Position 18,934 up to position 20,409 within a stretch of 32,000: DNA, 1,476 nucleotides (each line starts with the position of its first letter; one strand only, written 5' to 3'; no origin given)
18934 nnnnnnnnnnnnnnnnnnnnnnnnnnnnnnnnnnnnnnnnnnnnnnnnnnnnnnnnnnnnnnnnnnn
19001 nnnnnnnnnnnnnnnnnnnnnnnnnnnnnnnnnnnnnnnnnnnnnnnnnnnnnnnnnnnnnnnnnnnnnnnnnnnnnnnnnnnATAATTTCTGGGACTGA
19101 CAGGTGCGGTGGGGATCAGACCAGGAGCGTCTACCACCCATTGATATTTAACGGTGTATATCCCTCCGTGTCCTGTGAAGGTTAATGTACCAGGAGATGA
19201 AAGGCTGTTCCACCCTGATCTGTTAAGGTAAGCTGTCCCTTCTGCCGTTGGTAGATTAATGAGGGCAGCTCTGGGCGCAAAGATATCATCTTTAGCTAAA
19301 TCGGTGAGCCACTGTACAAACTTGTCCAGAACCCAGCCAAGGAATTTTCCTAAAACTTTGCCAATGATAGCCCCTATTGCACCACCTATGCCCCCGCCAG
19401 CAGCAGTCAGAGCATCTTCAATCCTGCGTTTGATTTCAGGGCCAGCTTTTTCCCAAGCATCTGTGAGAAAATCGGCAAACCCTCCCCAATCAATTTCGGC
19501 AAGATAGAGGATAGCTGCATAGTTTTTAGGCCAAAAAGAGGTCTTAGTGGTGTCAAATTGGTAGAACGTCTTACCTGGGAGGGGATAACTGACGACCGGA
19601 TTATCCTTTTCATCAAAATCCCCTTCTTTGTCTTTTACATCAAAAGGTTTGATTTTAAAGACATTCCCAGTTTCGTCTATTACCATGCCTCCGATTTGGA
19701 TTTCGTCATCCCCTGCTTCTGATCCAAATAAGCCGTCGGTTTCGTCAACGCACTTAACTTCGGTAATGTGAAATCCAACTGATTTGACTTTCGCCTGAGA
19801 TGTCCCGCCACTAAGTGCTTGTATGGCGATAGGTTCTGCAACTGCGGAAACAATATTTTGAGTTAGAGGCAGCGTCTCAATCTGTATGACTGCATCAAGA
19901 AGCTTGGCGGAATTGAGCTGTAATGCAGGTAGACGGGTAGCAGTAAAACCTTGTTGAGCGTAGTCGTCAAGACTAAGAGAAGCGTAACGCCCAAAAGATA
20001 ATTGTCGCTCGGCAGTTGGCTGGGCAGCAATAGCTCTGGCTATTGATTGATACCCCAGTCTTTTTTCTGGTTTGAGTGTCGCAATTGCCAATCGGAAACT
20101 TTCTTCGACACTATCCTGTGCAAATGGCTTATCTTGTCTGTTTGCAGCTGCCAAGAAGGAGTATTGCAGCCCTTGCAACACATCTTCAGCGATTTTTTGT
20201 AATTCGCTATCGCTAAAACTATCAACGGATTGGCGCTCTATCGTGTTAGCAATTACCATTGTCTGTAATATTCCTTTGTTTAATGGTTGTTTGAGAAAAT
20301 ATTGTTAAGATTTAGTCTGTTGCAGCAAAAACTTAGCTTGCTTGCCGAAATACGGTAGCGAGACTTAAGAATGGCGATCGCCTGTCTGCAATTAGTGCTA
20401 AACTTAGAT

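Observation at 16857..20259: Convergent pair: HTH-like AAA-type NTPase and a glycine-zipper/tandem-repeat protein, a candidate NTPase-effector conflict module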

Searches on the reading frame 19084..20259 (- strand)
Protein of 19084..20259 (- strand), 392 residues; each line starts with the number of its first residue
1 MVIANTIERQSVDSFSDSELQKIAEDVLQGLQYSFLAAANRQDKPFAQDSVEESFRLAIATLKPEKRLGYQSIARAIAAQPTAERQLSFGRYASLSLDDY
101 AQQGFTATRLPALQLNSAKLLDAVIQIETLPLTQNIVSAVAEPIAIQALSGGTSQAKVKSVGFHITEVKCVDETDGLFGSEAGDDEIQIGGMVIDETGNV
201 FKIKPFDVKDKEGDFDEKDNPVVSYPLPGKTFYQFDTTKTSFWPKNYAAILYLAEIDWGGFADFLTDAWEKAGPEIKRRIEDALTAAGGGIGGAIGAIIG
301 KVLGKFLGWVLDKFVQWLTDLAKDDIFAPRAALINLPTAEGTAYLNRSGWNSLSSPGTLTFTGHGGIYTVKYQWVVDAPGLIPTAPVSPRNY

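Call 17: find_related_loci(query=A2, collection=genome_contigs, flank=10000)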
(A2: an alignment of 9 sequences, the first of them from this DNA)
Query A2 (391 aa) in genome_contigs; peptide patterns used: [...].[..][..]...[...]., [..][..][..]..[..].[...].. (x = any residue, [..] = any of these).
250 stretches matched a pattern; 2 encode a relative of the query (tblastn E <= 1e-3); 2 distinct loci.
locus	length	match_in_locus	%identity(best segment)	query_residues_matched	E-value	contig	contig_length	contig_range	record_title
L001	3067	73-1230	64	11-381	4e-165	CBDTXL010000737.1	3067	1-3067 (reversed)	MAG TPA_asm: uncultured bacterium isolate ERR2431955_maxbin2_4 genome assembly, contig: ERZ23878311.40825, whole genome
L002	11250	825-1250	59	3-146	5e-47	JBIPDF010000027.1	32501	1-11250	MAG: Heteroscytonema crispum UTEX LB 1556 seq28, whole genome shotgun sequence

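Call 26: search_protein_families(library=pfam, proteins=[window:19087-20259:-], max_evalue=10)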
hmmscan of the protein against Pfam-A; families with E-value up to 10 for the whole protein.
seq(391 aa): 1 family
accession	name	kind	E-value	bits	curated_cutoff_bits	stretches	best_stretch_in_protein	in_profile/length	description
PF24207.1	DUF7430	-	0.27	11.7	27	1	36-77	18-59/73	Family of unknown function (DUF7430)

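Call 51: search_protein_representatives(alignment_id=A2)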
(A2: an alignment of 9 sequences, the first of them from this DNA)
Query: 9 sequences, 392 profile positions. Proteins with E-value up to 0.001 (for the whole library): 1054; up to 1e-10: 697; up to 1e-30: 207. The best 150 are listed.
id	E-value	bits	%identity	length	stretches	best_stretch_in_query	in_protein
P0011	2.8e-179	612.6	-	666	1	1-392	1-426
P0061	5.1e-106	371.4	-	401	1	18-377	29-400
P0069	5.2e-95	335.2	-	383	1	14-377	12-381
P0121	1.1e-88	314.4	-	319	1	11-264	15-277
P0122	3.1e-77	276.7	-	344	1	35-378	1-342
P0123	1.1e-72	261.7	-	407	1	24-377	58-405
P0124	1.3e-72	261.4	-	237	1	162-379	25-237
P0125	1.5e-72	261.2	-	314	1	29-274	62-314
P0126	4.2e-72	259.8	-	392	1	21-378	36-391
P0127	3.8e-67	243.5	-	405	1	21-378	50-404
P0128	7.1e-66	239.3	-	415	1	20-378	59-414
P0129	8.9e-66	238.9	-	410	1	19-377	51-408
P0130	9.8e-63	228.9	-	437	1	14-377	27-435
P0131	3.1e-61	224.0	-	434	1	8-376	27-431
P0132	5.2e-61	223.2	-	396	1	12-377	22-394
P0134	1.2e-60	222.1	-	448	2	159-376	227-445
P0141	6.8e-59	216.3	-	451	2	160-376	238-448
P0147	1.6e-56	208.5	-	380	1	19-379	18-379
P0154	6.1e-54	200.0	-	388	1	20-378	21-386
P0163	1.3e-50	189.0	-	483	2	161-376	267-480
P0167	1.3e-49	185.8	-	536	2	146-377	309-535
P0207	1.2e-39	152.9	-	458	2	160-376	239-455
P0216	7.4e-39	150.3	-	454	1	19-382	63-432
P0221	1.2e-38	149.6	-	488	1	20-377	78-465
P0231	7.7e-38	147.0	-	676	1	14-377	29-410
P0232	1.3e-37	146.2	-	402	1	16-376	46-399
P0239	7.2e-37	143.8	-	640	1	160-380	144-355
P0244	3.1e-36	141.7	-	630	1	130-378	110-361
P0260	4.9e-35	137.7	-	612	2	166-376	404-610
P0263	6.5e-35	137.3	-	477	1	145-383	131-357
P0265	1.0e-34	136.7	-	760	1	115-378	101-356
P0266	1.2e-34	136.4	-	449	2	166-378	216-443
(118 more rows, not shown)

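Call 54: search_protein_families(library=pfam, proteins=[P0126, P0132, P0147, P0154, P0231, P0239, P0265, P0260], max_evalue=0.01)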
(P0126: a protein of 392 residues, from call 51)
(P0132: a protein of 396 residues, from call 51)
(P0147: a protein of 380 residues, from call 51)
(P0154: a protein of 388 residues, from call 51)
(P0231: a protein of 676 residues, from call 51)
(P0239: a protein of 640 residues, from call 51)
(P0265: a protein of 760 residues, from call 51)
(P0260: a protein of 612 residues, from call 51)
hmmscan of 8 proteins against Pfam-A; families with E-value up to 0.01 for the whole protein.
P0126 (392 aa): 0 families

P0132 (396 aa): 0 families

P0147 (380 aa): 4 families
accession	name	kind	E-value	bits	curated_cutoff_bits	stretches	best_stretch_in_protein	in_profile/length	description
PF03959.19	FSH1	-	0.0025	17.9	21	0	282-364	96-168/211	Serine hydrolase (FSH1)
PF21724.2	DUF6861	-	0.0028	17.6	28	1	283-319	46-81/194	Family of unknown function (DUF6861)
PF13441.11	Gly-zipper_YMGG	-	0.0043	17.2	28.9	1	282-318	5-42/45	YMGG-like Gly-zipper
PF04306.18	DUF456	-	0.0072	17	29.4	0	283-315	62-94/139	Protein of unknown function (DUF456)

P0154 (388 aa): 2 families
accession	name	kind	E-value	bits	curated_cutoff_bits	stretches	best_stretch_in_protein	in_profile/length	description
PF13488.11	Gly-zipper_Omp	-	0.0018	18.6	25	1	291-321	1-33/46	Glycine zipper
PF09317.16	ACDH_C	-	0.0082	16.3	25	0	255-305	5-56/284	Acyl-CoA dehydrogenase, C-terminal, bacterial type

P0231 (676 aa): 3 families
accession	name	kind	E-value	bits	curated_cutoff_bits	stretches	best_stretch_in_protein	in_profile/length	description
PF14200.12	RicinB_lectin_2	-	1.5e-32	112.6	25.6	2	405-498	2-89/89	Ricin-type beta-trefoil lectin domain-like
PF00652.28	Ricin_B_lectin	-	1.1e-15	58.3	29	1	471-557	3-84/126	Ricin-type beta-trefoil lectin domain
PF01453.30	B_lectin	-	1.6e-05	25.8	32.4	1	616-670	15-74/105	D-mannose binding lectin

P0239 (640 aa): 3 families
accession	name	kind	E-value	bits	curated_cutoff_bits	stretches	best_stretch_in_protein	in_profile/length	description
PF14517.12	Tachylectin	-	2e-30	106.7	29.8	1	403-633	14-226/230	Tachylectin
PF21724.2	DUF6861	-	0.00015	21.7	28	1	244-295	31-80/194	Family of unknown function (DUF6861)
PF13441.11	Gly-zipper_YMGG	-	0.005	17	28.9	0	262-295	7-42/45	YMGG-like Gly-zipper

P0265 (760 aa): 4 families
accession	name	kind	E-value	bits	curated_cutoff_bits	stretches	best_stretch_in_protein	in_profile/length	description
PF20721.2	C19orf12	-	0.00053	20.3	30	1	262-292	47-77/163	C19orf12-like protein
PF22352.2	K319L-like_PKD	-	0.0034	17.8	27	1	696-746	27-79/84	K319L-like, PKD domain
PF10439.15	Bacteriocin_IIc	-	0.0069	16.8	27.1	0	254-290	21-59/59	Bacteriocin class II with double-glycine leader peptide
PF04306.18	DUF456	-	0.01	16.6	29.4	0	262-292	65-95/139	Protein of unknown function (DUF456)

P0260 (612 aa): 6 families
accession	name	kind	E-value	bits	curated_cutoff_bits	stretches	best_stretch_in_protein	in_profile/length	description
PF08310.17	LGFP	-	2e-38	131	22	2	311-360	1-50/53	LGFP repeat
PF21724.2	DUF6861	-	6.8e-05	22.8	28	1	495-552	23-77/194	Family of unknown function (DUF6861)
PF13488.11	Gly-zipper_Omp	-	0.001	19.3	25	1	522-554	3-37/46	Glycine zipper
PF13441.11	Gly-zipper_YMGG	-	0.0019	18.3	28.9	1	522-553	11-40/45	YMGG-like Gly-zipper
PF13436.11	Gly-zipper_OmpA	-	0.0073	16.5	27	1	522-554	4-42/44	Glycine-zipper domain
PF04306.18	DUF456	-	0.0075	17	29.4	0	521-554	62-96/139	Protein of unknown function (DUF456)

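Call 59: find_homologous_proteins(query=A4, max_evalue=0.00001)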
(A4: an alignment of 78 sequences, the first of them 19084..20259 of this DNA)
Query A4 (78 sequences) (392 aa, profile of the alignment): 16 proteins with E <= 0.00001 among 8000 candidates.
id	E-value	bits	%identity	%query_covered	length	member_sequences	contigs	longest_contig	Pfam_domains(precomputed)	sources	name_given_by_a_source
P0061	1.1e-116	409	41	92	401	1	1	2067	-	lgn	-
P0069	1.3e-107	379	38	91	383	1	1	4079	-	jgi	jgi:hypothetical protein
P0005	2.5e-105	371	63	97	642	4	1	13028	PF17660.7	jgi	-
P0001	2.1e-104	368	95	100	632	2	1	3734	PF17660.7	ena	-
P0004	1.7e-102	362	68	97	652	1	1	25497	PF17660.7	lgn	-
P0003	4.1e-101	357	69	97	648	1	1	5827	PF17660.7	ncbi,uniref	ncbi:hypothetical protein [Nostoc sp. CALU 1950]|uniref:hypothetical protein n=1 Tax=Nostoc sp. CALU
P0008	6.0e-97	344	51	98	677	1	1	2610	PF17660.7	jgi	jgi:Bacterial tandem repeat domain 1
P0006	1.0e-96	343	63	97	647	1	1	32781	PF17660.7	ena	-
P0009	2.8e-96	342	47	94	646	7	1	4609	PF17660.7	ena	-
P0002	7.6e-93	330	68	100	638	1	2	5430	PF17660.7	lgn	-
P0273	3.4e-88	315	32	92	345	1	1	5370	-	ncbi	-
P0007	9.8e-86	307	65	83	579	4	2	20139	PF17660.7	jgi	jgi:hypothetical protein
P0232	1.9e-75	273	24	91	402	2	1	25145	-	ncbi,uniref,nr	ncbi:hypothetical protein [Allorhizocola rhizosphaerae]|uniref:hypothetical protein n=1 Tax=Allorhiz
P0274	9.1e-52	195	66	61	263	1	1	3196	-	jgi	jgi:hypothetical protein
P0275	2.7e-38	151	28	60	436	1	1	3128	-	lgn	-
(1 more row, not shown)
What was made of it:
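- Tried and rejected: Word-indexed homologue search with A4: few new proteins (call 59).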

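Call 60: find_encoding_contigs(protein=P0232, flank=10000, max_places=4)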
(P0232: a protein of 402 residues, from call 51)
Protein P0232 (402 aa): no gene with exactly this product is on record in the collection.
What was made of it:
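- Tried and rejected: P0232 is not on record (call 60).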

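Call 62: find_related_loci(query=A2, collection=metagenome_contigs, flank=10000)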
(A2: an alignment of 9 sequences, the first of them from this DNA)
Query A2 (391 aa) in metagenome_contigs; peptide patterns used: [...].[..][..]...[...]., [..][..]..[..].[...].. (x = any residue, [..] = any of these).
490 stretches matched a pattern, but none encodes a relative of the query by tblastn (E <= 1e-3).
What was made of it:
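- Tried and rejected: First metagenome scan: nothing (call 62).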

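Call 63: predict_structure(alignment_id=A4)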
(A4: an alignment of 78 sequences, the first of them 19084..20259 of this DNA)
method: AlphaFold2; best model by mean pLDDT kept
length: 392 residues; sequences in the alignment: 78
mean_pLDDT: 83.6   pTM: 0.84
mean pLDDT of the five models: 83.6, 81.5, 81.4, 81.1, 80.9
residues with pLDDT >= 90: 206; 70-90: 117; 50-70: 49; < 50: 20
segments of 3 or more residues with pLDDT < 50: 1-7, 135-141, 389-392
pLDDT, mean of each block of 10 residues (from residue 1): 44 74 95 97 96 95 92 97 97 97 93 93 86 50 52 79 95 68 78 92 91 76 92 96 91 83 85 90 86 77 88 91 83 90 70 76 91 91 54 38
secondary structure, 60 per line:
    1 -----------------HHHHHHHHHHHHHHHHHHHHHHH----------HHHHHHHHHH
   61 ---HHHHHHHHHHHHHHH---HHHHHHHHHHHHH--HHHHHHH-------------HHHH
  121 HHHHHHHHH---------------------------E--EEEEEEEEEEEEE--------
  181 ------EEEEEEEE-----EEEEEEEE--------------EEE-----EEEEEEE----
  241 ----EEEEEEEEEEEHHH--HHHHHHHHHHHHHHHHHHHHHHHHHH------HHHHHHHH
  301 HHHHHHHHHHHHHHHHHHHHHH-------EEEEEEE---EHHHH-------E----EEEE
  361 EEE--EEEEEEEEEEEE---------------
elements in order: H18-40 H51-60 H64-78 H82-94 H97-103 H117-129 E160-172 E187-194 E200-207 E222-224 E230-236 E245-255 H261-286 H293-322 E330-336 H341-344 E357-363 E366-377

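Call 69: search_dna_similar(query=window:19084-20259:-, collection=plasmids, mode=protein, max_evalue=0.001, max_rows=30)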
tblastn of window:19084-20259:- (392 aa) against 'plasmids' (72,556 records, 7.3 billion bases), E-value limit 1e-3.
Records with a match: 1; places in all: 1; records where one place covers at least 80% of the query: 0.
Best place of each record, by identity: <60% 1.
By first word of the organism name: Streptomyces 1.
By predicted mobility (MOB-suite, as given by PLSDB): non-mobilizable 1.
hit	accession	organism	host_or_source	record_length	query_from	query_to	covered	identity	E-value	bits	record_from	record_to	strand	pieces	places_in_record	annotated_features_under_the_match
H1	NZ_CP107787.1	Streptomyces sp. NBC_00564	-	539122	158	374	55%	33.2%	6e-17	90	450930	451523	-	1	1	hypothetical protein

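Call 70: get_annotated_region(hit=H1, flank=8000)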
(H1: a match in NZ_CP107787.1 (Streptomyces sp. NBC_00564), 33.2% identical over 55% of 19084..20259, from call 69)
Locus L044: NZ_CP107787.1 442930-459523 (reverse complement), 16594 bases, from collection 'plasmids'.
description: Streptomyces sp. NBC_00564 strain NBC 00564 plasmid unnamed1, complete sequence
organism: Streptomyces sp. NBC_00564 (NCBI taxid 2903663)
taxonomy: Bacteria; Actinomycetota; Actinomycetes; Kitasatosporales; Streptomycetaceae; Streptomyces; Streptomyces sp. NBC 00564
host: -; source: -; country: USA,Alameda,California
typing (MOB-suite, as given by PLSDB): non-mobilizable
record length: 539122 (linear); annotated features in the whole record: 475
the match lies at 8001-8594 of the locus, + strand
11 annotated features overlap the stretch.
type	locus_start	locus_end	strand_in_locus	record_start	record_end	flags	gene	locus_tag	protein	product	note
CDS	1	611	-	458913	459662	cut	-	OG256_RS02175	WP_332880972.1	hypothetical protein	-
CDS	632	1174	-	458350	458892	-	-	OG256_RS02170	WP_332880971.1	sigma-70 family RNA polymerase sigma factor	GO:0006352 - DNA-templated transcription initiation [Evidence IEA]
CDS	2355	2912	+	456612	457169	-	-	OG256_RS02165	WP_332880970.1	hypothetical protein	-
CDS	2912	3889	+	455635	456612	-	-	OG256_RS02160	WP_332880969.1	helix-turn-helix transcriptional regulator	-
CDS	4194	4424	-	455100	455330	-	-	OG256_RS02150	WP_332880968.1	DUF6417 family protein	-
CDS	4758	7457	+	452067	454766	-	-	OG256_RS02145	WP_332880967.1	AAA family ATPase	-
CDS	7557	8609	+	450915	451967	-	-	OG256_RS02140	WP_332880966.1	hypothetical protein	-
CDS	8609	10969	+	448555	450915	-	-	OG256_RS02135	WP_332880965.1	choice-of-anchor D domain-containing protein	-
CDS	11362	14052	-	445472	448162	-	-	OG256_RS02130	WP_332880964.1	ATP/GTP-binding protein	-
CDS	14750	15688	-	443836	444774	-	-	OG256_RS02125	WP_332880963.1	pentapeptide repeat-containing protein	-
CDS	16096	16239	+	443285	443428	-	-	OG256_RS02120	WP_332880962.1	hypothetical protein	-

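Call 71: fold_search(model_id=the predicted structure, library=pdb)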
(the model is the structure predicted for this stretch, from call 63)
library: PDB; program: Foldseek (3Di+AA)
matches with E <= 10: 408; with E <= 0.001: 0
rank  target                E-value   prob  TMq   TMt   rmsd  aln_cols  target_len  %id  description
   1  4xl1_E                3.1e-02  0.77  0.21  0.31   9.1       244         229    8  Complex of Notch1 (EGF11-13) bound to Delta-like 4 (N-EGF1) (released 2015-03-04)
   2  1cjy_A                1.0e-01  0.69  0.20  0.14   8.9       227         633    7  HUMAN CYTOSOLIC PHOSPHOLIPASE A2 (released 2000-04-20)
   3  4xoi_D                1.3e-01  0.23  0.14  0.24  13.6       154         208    8  Structure of hsAnillin bound with RhoA(Q63L) at 2.1 Angstroms resolution (released 2015-07-15)
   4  5ixc_A                1.4e-01  0.54  0.20  0.13   9.5       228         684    7  Human GIVD cytosolic phospholipase A2 in complex with Methyl gamma-Linolenyl Fluorophosphonate (released 2016-06-08)
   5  7vs3                  1.4e-01  0.51  0.18  0.27   6.7       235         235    9  The crystal structure of rat calcium-dependent activator protein for secretion (CAPS) C2PH (released 2023-02-15)
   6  9zk1_C                1.9e-01  0.44  0.19  0.41   9.8       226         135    8  Crystal structure of a calcium bound C2 domain containing protein from Trichomonas vaginalis (P21 form) (released 2025-12-17)
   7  5izr_D                2.0e-01  0.47  0.20  0.13   6.6       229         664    6  Human GIVD cytosolic phospholipase A2 in complex with Methyl gamma-Linolenyl Fluorophosphonate inhibitor and Terbium C (released 2016-06-08)
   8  4xh3                  2.1e-01  0.14  0.16  0.25  15.4       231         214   10  Mechanistic insights into anchorage of the contractile ring from yeast to humans (released 2015-07-15)
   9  5iz5_B                2.3e-01  0.51  0.21  0.12   9.4       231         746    8  Human GIVD cytosolic phospholipase A2 (released 2016-06-08)
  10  5ixc_B                2.3e-01  0.41  0.20  0.12   9.6       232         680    7  Human GIVD cytosolic phospholipase A2 in complex with Methyl gamma-Linolenyl Fluorophosphonate (released 2016-06-08)
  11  3l9b                  2.4e-01  0.69  0.21  0.49   6.8       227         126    5  Crystal Structure of Rat Otoferlin C2A (released 2011-01-19)
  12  5xf9_D                2.4e-01  0.05  0.12  0.10  25.1       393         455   12  Crystal structure of NAD+-reducing [NiFe]-hydrogenase in the air-oxidized state (released 2017-08-23)
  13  7alk_A                2.6e-01  0.35  0.21  0.32  12.0       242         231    9  Structure of Drosophila C2-DSL-EGF1 (released 2021-08-04)
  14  9zk1_A                2.9e-01  0.41  0.20  0.43   9.7       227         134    9  Crystal structure of a calcium bound C2 domain containing protein from Trichomonas vaginalis (P21 form) (released 2025-12-17)
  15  9zk3_B                3.4e-01  0.41  0.21  0.45   6.6       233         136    9  Crystal structure of a C2 domain containing protein from Trichomonas vaginalis (released 2025-12-17)
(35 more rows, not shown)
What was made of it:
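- The C2 similarity is below significance: best E=0.03, TM-score (normalised to target length) up to 0.49 (call 71).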

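Call 72: search_protein_families(library=pfam, proteins=[L044:4758-7457:+, L044:7557-8609:+, L044:8609-10969:+, L044:11362-14052:-, L044:2912-3889:+, L044:2355-2912:+], max_evalue=0.001)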
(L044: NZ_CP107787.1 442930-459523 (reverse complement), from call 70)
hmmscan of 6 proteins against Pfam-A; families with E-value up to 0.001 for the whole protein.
L044:4758-7457:+ (899 aa): 5 families
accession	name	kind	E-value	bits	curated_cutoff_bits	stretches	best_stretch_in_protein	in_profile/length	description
PF13424.12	TPR_12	-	1.3e-07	32.2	30.1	1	450-521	4-77/77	Tetratricopeptide repeat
PF13401.12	AAA_22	-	1.3e-06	29.2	27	1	33-134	4-109/130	AAA domain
PF17874.7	TPR_MalT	-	4.6e-06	26.6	45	1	455-578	7-129/336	MalT-like TPR region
PF25199.1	nSTAND_NTPase5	-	0.00032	21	34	0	20-148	21-135/145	Novel STAND NTPase 5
PF20703.3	nSTAND1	-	0.0004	20.6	27.1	0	16-146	15-160/379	Novel STAND NTPase 1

L044:7557-8609:+ (350 aa): 0 families

L044:8609-10969:+ (786 aa): 4 families
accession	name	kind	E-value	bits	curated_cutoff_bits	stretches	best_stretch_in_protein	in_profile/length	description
PF15780.11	ASH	-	7.3e-05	23.3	27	1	556-644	9-92/98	Abnormal spindle-like microcephaly-assoc'd, ASPM-SPD-2-Hydin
PF22073.2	Cep192_D4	-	9e-05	23.1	35.5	1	557-657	7-111/112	Cep192 domain 4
PF07705.17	CARDB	-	0.00011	22.8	22.7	1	683-767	22-100/101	CARDB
PF22544.2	HYDIN_VesB_CFA65-like_Ig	-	0.00034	21.2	25.5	0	599-646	46-89/100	HYDIN/CFA65/VesB-like, Ig-like domain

L044:11362-14052:- (896 aa): 0 families

L044:2912-3889:+ (325 aa): 2 families
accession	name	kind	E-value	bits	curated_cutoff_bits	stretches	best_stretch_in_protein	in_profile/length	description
PF13560.12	HTH_31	-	4.8e-12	46.4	27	1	39-86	14-62/64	Helix-turn-helix domain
PF01381.28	HTH_3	-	3.9e-08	33.7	23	1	39-83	9-53/55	Helix-turn-helix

L044:2355-2912:+ (185 aa): 0 families
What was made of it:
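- Streptomyces plasmid: a STAND-like NTPase+TPR gene lies 100 nt upstream of a standalone module gene on the same strand (calls 70, 72).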

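Call 76: search_solved_structures(query=A4, max_evalue=1)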
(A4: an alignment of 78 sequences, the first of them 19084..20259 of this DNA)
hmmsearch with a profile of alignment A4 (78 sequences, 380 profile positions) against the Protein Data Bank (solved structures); distinct sequences matched with E-value up to 1: 1.
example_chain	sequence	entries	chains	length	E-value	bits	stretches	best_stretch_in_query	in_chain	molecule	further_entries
7dgu_A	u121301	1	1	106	0.57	12.9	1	16-71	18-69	de novo designed protein H4A1R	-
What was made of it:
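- Closest known: Lectin-targeted or C2-bearing membrane-attack proteins, for example the perforin C2 domain. Different: No significant sequence or structure match (best Foldseek E=0.03; PDB sequence search empty, call 76).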

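Call 83: search_dna_similar(query=L044:7557-8609:+, collection=plasmids, mode=protein, max_evalue=0.001, max_rows=30)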
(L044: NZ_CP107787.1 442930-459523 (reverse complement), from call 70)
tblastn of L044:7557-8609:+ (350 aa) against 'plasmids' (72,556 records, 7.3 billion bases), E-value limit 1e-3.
Records with a match: 1; places in all: 1; records where one place covers at least 80% of the query: 1.
Best place of each record, by identity: >=99% 1.
By first word of the organism name: Streptomyces 1.
By predicted mobility (MOB-suite, as given by PLSDB): non-mobilizable 1.
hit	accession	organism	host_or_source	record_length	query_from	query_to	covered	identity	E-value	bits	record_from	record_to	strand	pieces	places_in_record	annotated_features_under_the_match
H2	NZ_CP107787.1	Streptomyces sp. NBC_00564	-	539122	1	350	100%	100.0%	0e+0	676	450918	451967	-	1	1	hypothetical protein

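Call 84: search_dna_similar(query=P0232, collection=plasmids, mode=protein, max_evalue=0.001, max_rows=30)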
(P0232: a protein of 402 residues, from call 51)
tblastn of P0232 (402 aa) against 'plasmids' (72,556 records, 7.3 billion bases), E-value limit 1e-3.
Records with a match: 1; places in all: 1; records where one place covers at least 80% of the query: 0.
Best place of each record, by identity: <60% 1.
By first word of the organism name: Streptomyces 1.
By predicted mobility (MOB-suite, as given by PLSDB): non-mobilizable 1.
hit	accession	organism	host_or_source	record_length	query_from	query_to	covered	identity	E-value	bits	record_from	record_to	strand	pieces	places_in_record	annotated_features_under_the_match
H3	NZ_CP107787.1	Streptomyces sp. NBC_00564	-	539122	201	398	49%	24.9%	3e-10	70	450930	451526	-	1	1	hypothetical protein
